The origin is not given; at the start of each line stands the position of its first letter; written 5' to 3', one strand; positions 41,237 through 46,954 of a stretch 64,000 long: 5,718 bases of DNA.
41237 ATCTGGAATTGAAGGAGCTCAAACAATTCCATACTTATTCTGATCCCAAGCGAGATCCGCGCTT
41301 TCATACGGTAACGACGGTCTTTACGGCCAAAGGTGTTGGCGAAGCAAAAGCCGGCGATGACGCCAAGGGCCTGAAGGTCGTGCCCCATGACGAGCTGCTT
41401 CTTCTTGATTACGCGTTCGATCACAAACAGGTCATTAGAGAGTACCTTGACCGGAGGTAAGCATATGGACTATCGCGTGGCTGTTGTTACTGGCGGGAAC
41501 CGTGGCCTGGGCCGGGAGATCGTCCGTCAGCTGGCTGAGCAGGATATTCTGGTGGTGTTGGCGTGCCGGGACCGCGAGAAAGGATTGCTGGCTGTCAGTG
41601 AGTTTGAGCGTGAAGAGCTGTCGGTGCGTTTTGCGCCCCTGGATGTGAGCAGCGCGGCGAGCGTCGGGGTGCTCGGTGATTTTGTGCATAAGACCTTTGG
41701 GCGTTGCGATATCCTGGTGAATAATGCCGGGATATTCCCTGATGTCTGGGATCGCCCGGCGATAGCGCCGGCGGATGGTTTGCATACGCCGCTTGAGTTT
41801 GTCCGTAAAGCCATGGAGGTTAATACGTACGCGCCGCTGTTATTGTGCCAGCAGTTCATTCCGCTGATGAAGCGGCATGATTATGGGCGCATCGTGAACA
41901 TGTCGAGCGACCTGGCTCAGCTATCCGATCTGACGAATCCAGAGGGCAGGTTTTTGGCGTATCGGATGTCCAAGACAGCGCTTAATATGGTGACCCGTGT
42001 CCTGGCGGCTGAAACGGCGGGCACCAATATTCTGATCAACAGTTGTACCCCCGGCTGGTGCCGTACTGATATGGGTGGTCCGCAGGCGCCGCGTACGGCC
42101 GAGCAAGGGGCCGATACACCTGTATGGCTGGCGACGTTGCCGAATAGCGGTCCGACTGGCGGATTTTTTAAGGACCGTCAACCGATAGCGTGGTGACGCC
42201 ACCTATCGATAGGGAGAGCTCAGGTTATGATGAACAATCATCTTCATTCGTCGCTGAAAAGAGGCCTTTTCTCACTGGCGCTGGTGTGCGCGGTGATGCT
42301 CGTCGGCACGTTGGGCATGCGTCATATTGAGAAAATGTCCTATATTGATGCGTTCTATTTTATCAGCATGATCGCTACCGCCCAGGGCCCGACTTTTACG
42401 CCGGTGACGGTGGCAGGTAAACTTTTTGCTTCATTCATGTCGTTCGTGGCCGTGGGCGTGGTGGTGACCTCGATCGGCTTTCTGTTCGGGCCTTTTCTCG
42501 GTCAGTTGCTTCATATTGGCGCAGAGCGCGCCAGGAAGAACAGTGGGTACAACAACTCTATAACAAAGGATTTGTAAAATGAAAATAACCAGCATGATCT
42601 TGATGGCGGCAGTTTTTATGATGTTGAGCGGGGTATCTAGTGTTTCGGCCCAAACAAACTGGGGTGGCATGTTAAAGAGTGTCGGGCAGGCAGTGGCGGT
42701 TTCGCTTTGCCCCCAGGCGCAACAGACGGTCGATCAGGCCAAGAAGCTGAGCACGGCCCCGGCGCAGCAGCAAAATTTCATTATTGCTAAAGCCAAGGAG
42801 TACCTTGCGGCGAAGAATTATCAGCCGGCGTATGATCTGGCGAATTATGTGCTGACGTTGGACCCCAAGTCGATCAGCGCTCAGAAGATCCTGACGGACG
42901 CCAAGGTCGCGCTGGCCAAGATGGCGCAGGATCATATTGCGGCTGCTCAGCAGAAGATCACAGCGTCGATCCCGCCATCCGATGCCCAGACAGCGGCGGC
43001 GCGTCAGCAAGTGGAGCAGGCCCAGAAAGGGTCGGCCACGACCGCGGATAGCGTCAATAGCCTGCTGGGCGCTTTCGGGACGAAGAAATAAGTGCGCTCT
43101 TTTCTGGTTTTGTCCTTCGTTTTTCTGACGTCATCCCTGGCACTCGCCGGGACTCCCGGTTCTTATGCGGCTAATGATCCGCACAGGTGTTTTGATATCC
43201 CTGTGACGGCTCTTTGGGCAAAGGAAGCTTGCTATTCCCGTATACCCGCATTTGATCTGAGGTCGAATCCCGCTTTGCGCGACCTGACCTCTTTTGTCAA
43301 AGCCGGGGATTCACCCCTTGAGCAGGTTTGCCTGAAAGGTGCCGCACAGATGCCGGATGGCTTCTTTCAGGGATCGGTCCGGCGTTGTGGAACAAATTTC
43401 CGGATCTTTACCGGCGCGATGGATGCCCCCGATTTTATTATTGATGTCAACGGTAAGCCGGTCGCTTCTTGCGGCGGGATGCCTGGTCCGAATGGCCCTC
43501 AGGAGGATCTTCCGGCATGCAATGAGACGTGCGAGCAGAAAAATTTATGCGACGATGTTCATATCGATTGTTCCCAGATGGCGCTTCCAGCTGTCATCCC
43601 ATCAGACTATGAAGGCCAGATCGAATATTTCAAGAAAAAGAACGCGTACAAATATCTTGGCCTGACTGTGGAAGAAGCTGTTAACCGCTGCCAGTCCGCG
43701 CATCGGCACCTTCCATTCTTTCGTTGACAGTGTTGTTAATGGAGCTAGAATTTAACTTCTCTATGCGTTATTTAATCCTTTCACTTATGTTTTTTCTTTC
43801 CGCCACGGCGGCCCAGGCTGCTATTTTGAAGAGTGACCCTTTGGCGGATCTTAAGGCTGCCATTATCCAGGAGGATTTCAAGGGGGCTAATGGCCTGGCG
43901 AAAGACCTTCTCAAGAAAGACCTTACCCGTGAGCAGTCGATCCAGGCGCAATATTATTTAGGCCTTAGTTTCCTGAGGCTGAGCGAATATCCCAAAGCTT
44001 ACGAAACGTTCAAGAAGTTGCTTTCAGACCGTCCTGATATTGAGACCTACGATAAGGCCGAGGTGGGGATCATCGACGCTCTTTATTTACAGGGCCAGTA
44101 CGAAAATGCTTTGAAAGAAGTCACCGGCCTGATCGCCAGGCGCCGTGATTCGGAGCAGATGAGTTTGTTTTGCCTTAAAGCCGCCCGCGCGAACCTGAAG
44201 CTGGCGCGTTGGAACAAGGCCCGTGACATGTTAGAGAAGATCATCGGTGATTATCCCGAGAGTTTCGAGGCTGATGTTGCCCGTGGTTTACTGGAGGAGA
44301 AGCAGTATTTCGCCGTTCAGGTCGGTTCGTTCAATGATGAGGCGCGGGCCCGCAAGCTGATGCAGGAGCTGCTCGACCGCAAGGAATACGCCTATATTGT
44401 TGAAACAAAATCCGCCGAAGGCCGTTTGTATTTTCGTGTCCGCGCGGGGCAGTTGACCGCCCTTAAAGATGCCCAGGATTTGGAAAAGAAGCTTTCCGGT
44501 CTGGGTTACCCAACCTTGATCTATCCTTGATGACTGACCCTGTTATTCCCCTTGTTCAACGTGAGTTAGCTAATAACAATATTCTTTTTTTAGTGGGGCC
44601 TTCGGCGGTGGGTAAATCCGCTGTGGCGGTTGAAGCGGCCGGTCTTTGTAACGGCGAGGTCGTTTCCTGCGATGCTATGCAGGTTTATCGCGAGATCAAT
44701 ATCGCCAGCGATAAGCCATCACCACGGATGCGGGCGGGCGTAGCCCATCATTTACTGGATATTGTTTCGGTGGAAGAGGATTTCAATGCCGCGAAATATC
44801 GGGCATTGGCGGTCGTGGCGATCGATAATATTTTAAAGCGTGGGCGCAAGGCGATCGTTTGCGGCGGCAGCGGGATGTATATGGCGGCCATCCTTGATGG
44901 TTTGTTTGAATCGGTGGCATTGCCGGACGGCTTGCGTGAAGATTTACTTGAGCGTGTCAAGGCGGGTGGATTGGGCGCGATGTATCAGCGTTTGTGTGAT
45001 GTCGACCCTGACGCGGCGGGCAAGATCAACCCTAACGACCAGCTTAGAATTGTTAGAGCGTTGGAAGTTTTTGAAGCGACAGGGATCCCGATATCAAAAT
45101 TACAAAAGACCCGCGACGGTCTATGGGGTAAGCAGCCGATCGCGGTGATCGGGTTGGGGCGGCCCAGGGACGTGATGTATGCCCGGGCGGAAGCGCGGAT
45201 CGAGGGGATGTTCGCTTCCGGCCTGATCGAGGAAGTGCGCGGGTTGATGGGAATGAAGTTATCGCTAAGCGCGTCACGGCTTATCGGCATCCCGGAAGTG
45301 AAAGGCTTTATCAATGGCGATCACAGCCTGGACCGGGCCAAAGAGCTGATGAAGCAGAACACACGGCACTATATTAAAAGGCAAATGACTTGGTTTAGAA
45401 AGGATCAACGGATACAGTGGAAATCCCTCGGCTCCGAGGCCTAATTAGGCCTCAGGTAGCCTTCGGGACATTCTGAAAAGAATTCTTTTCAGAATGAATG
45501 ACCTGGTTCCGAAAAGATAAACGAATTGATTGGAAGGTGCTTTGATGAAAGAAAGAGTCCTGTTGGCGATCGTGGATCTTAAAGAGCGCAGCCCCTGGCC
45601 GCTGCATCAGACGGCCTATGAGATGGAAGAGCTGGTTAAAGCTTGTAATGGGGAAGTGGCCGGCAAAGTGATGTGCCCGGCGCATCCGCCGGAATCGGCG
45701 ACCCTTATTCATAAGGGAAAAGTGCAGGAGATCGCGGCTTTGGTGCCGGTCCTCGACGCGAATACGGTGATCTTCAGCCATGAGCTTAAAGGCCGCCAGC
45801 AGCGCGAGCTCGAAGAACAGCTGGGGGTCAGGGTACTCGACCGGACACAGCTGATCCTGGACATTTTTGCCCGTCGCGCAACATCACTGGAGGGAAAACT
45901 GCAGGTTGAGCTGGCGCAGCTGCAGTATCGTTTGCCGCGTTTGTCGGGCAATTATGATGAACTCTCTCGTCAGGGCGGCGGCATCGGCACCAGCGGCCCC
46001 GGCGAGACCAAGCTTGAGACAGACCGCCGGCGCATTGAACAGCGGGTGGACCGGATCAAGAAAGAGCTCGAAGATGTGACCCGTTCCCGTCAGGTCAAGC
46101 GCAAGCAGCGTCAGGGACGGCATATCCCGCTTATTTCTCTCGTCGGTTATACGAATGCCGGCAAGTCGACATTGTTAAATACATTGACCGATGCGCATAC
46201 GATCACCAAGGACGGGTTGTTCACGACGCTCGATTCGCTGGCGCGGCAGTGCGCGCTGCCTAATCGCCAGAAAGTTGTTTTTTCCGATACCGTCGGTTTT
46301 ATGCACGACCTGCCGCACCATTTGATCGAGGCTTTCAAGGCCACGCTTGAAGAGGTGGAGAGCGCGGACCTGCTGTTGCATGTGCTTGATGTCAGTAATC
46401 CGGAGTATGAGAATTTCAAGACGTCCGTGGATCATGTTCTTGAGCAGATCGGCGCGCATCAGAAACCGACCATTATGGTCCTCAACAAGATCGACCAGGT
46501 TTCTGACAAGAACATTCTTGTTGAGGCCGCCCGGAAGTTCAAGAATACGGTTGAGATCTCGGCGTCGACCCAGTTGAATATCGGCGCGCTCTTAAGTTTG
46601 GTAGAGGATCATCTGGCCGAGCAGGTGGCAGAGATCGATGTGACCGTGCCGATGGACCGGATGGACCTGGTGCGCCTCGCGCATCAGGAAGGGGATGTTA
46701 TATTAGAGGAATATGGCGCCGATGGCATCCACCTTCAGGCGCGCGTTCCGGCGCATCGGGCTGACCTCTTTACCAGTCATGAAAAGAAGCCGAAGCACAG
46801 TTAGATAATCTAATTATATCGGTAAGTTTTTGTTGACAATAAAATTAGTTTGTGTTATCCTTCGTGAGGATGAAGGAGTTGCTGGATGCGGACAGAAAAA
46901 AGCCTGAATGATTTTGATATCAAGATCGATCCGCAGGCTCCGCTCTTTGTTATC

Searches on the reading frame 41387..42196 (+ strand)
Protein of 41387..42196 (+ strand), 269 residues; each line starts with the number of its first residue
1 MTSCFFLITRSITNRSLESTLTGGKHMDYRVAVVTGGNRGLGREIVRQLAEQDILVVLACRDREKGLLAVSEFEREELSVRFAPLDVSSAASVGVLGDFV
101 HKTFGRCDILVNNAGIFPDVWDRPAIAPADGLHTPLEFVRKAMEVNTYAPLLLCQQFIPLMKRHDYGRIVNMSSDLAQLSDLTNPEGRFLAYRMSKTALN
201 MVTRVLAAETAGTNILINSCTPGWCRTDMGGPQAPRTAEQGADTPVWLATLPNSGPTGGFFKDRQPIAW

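Call 58: search_protein_families(library=pfam, proteins=[window:41387-42196:+], max_evalue=0.00001)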
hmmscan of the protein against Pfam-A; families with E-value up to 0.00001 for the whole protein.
window:41387-42196:+ (269 aa): 2 families
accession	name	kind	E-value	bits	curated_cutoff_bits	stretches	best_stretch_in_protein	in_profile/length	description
PF00106.31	adh_short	-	8.4e-40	136.8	26.6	1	30-232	1-189/195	short chain dehydrogenase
PF13561.12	adh_short_C2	-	1e-32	114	27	1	38-231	5-182/236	Enoyl-(Acyl carrier protein) reductase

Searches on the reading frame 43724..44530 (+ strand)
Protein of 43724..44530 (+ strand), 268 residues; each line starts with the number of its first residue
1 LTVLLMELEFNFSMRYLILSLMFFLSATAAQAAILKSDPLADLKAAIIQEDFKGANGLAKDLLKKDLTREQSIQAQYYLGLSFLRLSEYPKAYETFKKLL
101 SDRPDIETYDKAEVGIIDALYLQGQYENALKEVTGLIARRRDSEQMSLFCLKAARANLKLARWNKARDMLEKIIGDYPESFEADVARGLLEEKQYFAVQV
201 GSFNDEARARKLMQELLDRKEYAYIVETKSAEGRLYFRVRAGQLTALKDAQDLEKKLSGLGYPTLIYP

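Call 58: search_protein_families(library=pfam, proteins=[window:43724-44530:+], max_evalue=0.00001)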
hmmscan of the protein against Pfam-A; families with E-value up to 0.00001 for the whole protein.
window:43724-44530:+ (268 aa): 5 families
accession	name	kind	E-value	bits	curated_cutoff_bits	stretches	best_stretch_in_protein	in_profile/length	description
PF05036.18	SPOR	-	1.2e-11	45.2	21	1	194-260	3-66/76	SPOR domain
PF13174.12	TPR_6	-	1.3e-10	41.7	26.3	0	151-180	4-33/33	Tetratricopeptide repeat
PF13432.12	TPR_16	-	7.8e-08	33.1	32.7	0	49-104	10-62/65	Tetratricopeptide repeat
PF12895.13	ANAPC3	-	7.2e-07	29.8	27.2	0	119-172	32-81/82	Anaphase-promoting complex, cyclosome, subunit 3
PF14559.12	TPR_19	-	6.3e-06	26.9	25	0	88-146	6-61/68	Tetratricopeptide repeat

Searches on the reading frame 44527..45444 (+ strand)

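Call 58: search_protein_families(library=pfam, proteins=[window:44527-45444:+], max_evalue=0.00001)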
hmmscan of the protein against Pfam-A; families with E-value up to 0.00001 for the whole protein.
window:44527-45444:+ (305 aa): 2 families
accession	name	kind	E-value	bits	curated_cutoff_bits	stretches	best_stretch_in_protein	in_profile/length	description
PF01715.23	IPPT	-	7.8e-72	242.3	23.6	1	52-293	1-243/243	IPP transferase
PF01745.22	IPT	-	7.5e-06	26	20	0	19-115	3-99/233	Isopentenyl transferase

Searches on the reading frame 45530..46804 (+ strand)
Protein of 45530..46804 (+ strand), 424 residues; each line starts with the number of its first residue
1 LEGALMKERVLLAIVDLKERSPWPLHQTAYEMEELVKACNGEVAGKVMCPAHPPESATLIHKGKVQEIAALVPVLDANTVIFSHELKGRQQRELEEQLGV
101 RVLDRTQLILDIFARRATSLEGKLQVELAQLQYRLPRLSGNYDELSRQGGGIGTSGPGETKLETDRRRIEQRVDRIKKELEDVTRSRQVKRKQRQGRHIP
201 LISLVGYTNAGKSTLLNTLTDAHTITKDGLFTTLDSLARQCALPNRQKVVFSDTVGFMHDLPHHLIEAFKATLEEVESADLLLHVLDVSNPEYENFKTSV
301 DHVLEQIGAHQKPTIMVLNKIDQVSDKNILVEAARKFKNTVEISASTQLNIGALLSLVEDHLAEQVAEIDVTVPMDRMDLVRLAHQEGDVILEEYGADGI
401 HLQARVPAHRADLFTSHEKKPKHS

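Call 58: search_protein_families(library=pfam, proteins=[window:45530-46804:+], max_evalue=0.00001)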
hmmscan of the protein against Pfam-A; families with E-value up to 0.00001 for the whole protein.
window:45530-46804:+ (424 aa): 6 families
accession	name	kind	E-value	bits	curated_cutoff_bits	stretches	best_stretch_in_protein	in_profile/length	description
PF16360.10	GTP-bdg_M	-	4.3e-32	110.9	29.5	1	116-194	1-79/79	GTP-binding GTPase Middle Region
PF13167.11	GTP-bdg_N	-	3.9e-27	95.1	25.4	1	29-114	4-89/89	GTP-binding GTPase N-terminal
PF01926.29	MMR_HSR1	-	1.1e-21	77.5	21.9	1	202-320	2-113/113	50S ribosome-binding GTPase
PF02421.24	FeoB_N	-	1.7e-07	31.3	27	1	202-334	3-128/156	Ferrous iron transport protein B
PF00009.33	GTP_EFTU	-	7.7e-06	26.1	26.5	0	276-362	90-186/188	Elongation factor Tu GTP binding domain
PF19275.4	HflX_C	-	9.2e-06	26.1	26.4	0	330-407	2-80/102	HflX C-terminal domain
